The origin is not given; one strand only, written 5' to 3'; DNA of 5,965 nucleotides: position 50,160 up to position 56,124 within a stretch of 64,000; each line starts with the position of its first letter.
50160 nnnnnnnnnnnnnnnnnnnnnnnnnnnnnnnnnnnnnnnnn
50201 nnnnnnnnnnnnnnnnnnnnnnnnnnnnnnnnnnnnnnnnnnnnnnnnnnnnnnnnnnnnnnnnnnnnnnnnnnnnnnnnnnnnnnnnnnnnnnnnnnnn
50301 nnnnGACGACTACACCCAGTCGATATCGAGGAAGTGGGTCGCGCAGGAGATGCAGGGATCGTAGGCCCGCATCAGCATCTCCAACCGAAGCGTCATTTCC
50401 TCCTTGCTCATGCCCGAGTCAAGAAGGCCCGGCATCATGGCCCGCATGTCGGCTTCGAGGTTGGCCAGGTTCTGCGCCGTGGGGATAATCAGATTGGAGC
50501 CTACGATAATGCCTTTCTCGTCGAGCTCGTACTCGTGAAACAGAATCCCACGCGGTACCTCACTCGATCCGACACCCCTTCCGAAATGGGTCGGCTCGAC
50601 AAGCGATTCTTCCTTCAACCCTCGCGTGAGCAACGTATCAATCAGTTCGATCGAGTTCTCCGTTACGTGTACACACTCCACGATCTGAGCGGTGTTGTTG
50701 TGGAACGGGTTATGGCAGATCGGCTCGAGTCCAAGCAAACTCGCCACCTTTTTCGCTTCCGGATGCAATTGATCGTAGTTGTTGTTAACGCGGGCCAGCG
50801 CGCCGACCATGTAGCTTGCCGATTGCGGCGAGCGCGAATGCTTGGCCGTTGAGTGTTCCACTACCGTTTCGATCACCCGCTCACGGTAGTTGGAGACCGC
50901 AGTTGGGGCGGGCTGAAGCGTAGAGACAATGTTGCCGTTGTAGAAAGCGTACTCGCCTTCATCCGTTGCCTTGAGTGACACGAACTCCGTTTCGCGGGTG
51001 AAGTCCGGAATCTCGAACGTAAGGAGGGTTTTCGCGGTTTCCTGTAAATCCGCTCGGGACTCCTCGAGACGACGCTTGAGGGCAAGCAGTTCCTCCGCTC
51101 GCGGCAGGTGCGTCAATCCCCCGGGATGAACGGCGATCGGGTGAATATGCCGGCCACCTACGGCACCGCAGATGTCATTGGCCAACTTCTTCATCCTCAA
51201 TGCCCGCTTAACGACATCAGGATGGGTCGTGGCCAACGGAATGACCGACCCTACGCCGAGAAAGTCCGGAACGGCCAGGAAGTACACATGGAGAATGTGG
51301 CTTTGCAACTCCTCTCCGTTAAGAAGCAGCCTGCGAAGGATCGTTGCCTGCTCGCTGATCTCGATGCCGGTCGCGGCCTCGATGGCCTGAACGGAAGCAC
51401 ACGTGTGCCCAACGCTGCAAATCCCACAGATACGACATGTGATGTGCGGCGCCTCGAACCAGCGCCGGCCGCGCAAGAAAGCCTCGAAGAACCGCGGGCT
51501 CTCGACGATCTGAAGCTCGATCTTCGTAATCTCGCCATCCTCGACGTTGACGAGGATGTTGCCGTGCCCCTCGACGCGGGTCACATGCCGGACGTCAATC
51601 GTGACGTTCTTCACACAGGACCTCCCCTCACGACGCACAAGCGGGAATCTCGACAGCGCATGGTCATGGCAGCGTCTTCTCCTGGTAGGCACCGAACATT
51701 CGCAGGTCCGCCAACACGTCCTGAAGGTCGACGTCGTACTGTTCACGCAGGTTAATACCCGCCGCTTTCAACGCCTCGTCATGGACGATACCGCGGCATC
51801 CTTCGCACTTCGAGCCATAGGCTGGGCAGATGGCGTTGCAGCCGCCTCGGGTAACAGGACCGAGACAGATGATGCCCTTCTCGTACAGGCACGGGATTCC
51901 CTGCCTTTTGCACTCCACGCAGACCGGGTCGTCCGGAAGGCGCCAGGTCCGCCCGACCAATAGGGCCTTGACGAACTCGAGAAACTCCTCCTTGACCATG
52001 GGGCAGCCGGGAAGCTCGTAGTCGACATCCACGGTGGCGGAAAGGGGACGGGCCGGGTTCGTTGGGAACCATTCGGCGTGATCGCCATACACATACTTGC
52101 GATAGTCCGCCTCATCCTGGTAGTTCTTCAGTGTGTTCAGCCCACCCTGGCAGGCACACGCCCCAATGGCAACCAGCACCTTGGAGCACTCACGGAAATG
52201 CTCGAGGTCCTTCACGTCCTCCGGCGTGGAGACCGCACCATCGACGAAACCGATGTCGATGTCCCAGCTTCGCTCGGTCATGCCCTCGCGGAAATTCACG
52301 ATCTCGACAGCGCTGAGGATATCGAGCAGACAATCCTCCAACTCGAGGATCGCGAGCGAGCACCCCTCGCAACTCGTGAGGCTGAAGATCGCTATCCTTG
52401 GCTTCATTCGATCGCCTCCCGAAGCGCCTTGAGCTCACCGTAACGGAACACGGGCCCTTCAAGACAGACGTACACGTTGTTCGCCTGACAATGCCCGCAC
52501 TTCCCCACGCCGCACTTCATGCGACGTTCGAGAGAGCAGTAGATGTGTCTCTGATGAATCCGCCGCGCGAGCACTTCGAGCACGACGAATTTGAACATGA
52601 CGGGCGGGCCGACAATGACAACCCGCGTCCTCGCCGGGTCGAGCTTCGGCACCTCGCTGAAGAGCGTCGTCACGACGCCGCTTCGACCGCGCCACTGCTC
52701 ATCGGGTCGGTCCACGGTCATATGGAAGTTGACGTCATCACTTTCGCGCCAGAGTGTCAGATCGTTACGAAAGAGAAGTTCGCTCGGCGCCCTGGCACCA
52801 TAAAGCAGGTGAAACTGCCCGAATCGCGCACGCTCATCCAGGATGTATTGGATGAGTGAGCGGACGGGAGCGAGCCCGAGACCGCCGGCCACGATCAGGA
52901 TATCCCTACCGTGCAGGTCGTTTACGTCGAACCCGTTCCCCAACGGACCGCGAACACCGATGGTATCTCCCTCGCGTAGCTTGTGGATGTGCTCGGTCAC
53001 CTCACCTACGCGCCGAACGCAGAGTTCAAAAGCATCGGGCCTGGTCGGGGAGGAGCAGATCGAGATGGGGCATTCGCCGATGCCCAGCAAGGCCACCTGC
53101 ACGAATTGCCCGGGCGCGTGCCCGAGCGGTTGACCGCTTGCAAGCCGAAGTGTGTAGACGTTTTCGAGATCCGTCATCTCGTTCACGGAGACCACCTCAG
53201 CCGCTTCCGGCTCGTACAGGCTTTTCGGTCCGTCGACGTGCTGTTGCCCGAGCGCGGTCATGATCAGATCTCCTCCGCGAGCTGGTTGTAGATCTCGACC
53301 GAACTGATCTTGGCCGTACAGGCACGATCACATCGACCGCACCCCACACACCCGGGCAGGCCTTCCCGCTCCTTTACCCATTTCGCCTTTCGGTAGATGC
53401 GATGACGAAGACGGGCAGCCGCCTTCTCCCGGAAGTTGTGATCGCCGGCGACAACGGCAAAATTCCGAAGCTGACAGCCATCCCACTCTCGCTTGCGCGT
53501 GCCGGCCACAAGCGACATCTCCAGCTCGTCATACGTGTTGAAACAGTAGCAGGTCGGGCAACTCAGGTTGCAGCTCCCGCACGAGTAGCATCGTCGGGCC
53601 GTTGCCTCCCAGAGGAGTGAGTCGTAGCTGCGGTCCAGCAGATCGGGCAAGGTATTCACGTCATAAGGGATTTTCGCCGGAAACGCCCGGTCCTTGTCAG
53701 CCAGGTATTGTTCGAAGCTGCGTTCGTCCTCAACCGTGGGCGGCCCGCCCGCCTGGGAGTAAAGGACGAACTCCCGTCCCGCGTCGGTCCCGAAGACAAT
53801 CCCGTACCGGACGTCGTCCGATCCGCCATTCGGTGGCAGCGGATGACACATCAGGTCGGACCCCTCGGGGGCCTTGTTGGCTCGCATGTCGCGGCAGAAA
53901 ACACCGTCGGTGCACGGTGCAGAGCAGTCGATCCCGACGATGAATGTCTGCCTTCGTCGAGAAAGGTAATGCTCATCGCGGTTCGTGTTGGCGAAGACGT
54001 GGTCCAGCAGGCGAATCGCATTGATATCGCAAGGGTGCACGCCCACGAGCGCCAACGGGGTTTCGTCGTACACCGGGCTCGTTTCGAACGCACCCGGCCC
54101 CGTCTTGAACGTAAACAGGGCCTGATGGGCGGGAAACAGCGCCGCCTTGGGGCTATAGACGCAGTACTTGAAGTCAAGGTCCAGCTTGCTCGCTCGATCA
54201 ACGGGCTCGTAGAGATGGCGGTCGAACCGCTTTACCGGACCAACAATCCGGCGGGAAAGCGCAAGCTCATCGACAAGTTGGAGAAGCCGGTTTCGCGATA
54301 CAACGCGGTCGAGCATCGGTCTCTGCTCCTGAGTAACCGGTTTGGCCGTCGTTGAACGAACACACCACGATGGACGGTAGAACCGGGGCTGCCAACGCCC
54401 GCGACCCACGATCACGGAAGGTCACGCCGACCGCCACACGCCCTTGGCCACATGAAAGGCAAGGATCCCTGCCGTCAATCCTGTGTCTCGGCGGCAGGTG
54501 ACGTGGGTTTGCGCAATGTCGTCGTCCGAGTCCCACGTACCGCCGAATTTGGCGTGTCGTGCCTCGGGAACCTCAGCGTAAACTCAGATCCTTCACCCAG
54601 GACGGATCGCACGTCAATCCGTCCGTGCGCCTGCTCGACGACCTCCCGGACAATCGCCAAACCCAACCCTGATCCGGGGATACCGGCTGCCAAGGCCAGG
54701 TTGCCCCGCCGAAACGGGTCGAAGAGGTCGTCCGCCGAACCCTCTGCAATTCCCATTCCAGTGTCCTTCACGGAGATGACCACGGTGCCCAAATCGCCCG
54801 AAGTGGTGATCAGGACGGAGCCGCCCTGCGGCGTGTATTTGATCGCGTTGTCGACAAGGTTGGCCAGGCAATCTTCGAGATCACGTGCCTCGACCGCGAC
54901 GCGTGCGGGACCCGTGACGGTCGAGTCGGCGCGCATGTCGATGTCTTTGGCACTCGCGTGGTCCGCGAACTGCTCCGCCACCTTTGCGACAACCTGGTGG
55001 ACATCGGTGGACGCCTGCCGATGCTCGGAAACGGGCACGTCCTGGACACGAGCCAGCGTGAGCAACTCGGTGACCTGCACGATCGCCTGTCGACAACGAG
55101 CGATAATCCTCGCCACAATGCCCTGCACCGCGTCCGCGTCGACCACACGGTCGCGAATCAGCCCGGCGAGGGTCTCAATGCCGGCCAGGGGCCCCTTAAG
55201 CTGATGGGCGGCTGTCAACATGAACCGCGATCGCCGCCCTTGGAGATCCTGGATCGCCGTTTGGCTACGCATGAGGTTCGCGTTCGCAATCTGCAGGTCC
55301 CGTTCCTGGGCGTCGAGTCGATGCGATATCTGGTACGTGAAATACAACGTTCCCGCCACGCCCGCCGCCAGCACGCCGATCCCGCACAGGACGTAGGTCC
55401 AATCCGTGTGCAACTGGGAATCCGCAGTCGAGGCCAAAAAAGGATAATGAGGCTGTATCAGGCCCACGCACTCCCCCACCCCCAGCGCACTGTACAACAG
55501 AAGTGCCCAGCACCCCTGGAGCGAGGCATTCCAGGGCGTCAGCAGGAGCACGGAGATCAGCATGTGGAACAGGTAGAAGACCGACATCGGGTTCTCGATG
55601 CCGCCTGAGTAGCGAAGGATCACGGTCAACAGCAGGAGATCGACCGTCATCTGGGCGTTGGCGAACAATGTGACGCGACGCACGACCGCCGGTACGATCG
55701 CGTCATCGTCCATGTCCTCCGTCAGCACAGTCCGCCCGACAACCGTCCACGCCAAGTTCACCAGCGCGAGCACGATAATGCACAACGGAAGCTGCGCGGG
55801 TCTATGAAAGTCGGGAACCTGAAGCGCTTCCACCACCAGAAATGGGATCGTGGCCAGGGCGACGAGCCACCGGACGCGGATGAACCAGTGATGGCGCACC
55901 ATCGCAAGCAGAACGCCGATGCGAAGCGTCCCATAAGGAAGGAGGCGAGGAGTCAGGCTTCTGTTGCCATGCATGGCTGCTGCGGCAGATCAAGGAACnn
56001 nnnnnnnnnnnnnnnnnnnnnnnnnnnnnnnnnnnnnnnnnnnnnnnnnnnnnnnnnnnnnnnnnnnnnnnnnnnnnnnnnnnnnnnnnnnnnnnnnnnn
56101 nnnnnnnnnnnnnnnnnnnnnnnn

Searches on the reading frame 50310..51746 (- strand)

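Call 9: search_protein_families(library=pfam, proteins=[window:50310-51746:-], max_evalue=0.001)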
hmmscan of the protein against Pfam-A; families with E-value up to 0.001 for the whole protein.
window:50310-51746:- (478 aa): 1 family
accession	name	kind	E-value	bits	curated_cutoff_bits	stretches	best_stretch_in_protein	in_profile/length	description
PF00374.24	NiFeSe_Hases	-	3.2e-34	119.2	25.8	2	85-169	1-85/508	Nickel-dependent hydrogenase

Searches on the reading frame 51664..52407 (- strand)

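Call 9: search_protein_families(library=pfam, proteins=[window:51664-52407:-], max_evalue=0.001)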
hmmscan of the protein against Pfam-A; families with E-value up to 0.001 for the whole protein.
window:51664-52407:- (247 aa): 1 family
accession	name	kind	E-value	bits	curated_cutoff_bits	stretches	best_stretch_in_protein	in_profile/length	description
PF01058.29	Oxidored_q6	-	1.2e-22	80.5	27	1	13-148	1-127/128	NADH ubiquinone oxidoreductase, 20 Kd subunit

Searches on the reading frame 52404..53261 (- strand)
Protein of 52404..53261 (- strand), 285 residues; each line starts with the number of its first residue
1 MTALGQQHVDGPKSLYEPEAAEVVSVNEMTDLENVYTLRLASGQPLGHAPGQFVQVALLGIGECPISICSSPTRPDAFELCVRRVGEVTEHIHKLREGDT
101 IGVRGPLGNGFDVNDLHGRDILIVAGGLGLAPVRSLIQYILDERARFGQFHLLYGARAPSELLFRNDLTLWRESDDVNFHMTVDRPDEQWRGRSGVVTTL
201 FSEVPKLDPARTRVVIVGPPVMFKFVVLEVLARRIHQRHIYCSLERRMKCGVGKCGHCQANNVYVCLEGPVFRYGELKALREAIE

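Call 9: search_protein_families(library=pfam, proteins=[window:52404-53261:-], max_evalue=0.001)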
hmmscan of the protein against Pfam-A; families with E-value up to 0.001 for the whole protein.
window:52404-53261:- (285 aa): 3 families
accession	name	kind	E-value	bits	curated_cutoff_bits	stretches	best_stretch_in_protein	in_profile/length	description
PF00175.26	NAD_binding_1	-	6.6e-16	59.4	22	1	124-226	2-107/109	Oxidoreductase NAD-binding domain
PF10418.14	DHODB_Fe-S_bind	-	1.3e-10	41.3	23.9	1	245-277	1-40/41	Iron-sulfur cluster binding domain of dihydroorotate dehydrogenase B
PF00970.30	FAD_binding_6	-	4.2e-06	27.4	21.1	1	23-109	4-96/99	Oxidoreductase FAD-binding domain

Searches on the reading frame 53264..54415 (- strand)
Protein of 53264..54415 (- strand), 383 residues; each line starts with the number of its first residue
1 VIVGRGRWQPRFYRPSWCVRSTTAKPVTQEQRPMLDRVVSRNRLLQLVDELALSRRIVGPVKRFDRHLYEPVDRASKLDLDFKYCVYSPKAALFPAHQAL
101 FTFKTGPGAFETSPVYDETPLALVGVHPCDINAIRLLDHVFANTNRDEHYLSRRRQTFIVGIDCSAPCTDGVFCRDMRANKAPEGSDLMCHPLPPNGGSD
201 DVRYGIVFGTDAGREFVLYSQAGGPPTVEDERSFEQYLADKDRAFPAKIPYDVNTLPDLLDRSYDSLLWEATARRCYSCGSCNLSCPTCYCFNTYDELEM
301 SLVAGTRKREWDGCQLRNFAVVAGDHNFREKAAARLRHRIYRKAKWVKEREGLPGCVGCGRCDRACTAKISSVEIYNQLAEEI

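Call 10: search_protein_families(library=pfam, proteins=[window:53264-54415:-], max_evalue=0.001)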
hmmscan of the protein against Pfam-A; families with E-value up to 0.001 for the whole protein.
window:53264-54415:- (383 aa): 5 families
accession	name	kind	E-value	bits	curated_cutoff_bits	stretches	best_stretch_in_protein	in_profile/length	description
PF17179.9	Fer4_22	-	6.9e-29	101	27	1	275-370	1-95/95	4Fe-4S dicluster domain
PF13183.11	Fer4_8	-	0.00017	22.5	27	0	273-370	2-68/68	4Fe-4S dicluster domain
PF13534.11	Fer4_17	-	0.0002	22.3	22.2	0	263-287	33-57/61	4Fe-4S dicluster domain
PF13187.11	Fer4_9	-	0.0004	20.8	27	0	356-370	2-16/52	4Fe-4S dicluster domain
PF12838.12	Fer4_7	-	0.00095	20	27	0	356-369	2-15/52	4Fe-4S dicluster domain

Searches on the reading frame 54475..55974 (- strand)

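Call 10: search_protein_families(library=pfam, proteins=[window:54475-55974:-], max_evalue=0.001)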
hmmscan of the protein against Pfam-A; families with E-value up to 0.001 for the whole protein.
window:54475-55974:- (499 aa): 2 families
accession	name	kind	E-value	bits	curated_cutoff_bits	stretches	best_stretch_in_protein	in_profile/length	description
PF02518.31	HATPase_c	-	1e-24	87.5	26.4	1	363-471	3-109/111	Histidine kinase-, DNA gyrase B-, and HSP90-like ATPase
PF00512.31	HisKA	-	1.6e-06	28.5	26.9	1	248-311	2-64/66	His Kinase A (phospho-acceptor) domain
